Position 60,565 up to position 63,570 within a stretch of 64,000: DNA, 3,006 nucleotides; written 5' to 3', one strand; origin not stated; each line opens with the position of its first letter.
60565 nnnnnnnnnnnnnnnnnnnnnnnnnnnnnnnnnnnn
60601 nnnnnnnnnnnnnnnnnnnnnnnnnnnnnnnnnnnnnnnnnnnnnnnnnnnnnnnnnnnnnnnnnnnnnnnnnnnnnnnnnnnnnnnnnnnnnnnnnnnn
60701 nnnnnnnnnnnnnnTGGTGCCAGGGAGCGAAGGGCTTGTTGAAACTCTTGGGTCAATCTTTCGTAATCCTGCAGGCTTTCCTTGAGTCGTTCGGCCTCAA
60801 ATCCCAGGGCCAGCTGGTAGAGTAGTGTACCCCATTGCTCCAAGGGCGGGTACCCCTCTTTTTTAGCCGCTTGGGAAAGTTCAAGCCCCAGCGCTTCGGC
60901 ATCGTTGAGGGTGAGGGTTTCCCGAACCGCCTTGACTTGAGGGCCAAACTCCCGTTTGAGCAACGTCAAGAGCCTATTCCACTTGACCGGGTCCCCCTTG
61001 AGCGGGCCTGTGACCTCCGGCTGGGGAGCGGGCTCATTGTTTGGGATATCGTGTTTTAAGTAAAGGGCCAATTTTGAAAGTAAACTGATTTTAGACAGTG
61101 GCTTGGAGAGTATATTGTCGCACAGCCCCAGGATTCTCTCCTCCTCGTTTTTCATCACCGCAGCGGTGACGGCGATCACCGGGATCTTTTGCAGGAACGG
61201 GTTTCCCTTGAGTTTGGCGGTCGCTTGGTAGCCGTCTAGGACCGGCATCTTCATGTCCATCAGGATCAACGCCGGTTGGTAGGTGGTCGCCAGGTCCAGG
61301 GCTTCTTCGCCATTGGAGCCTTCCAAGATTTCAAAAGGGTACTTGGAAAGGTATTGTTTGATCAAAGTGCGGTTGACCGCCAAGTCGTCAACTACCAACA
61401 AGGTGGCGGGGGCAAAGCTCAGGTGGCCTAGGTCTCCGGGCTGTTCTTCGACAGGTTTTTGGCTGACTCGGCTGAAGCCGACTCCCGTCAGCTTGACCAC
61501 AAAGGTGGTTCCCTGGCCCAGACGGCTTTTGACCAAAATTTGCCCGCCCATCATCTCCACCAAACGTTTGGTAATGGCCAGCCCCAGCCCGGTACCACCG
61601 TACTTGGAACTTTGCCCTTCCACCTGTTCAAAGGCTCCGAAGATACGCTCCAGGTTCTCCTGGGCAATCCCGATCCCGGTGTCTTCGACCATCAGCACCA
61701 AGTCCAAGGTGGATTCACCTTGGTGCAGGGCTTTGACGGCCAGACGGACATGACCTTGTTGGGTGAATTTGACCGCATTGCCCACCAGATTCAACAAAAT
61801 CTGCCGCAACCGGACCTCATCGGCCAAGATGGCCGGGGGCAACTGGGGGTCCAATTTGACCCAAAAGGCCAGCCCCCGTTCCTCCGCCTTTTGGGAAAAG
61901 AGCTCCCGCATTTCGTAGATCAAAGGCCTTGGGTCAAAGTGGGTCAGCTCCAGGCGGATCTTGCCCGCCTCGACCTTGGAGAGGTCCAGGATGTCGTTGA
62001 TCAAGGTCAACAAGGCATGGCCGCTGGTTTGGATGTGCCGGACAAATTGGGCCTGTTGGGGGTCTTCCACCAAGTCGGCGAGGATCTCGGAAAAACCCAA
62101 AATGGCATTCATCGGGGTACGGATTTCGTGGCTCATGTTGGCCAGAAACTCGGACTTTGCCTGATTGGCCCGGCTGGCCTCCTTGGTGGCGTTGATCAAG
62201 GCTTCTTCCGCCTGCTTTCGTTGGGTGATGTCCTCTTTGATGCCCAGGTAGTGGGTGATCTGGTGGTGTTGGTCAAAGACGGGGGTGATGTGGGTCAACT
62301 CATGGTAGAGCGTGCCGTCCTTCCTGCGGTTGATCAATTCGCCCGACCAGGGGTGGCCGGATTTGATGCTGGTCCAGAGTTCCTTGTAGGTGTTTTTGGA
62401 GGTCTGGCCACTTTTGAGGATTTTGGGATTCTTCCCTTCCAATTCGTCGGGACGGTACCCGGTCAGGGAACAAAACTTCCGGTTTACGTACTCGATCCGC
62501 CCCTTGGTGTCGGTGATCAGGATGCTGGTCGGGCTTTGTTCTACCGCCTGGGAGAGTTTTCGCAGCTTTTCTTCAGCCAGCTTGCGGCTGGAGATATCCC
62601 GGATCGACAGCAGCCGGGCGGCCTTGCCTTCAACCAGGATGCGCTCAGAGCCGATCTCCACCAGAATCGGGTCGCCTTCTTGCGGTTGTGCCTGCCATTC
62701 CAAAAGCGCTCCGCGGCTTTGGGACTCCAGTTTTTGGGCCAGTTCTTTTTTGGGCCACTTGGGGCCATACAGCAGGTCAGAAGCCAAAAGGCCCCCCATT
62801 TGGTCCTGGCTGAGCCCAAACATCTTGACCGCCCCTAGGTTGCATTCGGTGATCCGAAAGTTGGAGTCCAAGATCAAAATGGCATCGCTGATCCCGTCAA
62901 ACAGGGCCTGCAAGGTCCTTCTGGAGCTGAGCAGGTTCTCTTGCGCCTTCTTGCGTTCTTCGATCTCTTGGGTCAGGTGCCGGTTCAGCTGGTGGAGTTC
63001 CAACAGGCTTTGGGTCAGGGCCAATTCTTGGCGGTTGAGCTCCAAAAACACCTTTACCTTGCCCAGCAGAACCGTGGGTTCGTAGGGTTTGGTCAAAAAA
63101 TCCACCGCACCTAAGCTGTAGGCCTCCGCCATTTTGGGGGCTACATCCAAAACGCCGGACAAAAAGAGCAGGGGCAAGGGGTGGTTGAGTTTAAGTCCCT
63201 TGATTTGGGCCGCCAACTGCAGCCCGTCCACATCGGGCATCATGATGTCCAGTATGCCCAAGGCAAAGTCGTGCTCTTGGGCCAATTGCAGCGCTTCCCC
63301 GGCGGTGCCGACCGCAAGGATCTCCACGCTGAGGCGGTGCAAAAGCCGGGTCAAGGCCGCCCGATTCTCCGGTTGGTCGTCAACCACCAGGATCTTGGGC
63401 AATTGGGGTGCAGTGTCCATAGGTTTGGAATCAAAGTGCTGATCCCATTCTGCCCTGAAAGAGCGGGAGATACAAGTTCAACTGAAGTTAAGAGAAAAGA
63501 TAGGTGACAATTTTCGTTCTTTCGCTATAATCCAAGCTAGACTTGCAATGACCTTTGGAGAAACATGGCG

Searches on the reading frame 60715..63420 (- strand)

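Call 87: search_protein_families(library=pfam, proteins=[window:60715-63420:-], max_evalue=0.0001)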
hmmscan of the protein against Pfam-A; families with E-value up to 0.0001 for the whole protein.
window:60715-63420:- (902 aa): 8 families
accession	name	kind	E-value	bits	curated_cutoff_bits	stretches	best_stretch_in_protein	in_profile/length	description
PF00072.30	Response_reg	-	2.2e-41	140.9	30.2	2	10-122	1-110/111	Response regulator receiver domain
PF02518.31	HATPase_c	-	4.6e-30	104.8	26.4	1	534-644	2-107/111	Histidine kinase-, DNA gyrase B-, and HSP90-like ATPase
PF13426.13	PAS_9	-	4.6e-30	104.4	27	2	297-400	1-103/103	PAS domain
PF00989.32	PAS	-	2.1e-26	92.6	22.6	1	289-398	3-113/113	PAS fold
PF00512.31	HisKA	-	7e-21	74.5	26.9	1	421-486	1-66/66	His Kinase A (phospho-acceptor) domain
PF13188.13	PAS_8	-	1.8e-18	66.2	21.8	2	288-327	2-38/65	PAS domain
PF08448.16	PAS_4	-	1.4e-17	64.4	23.1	1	293-403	1-110/110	PAS fold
PF08447.18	PAS_3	-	1.9e-11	44.5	25.6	1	310-394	2-88/89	PAS fold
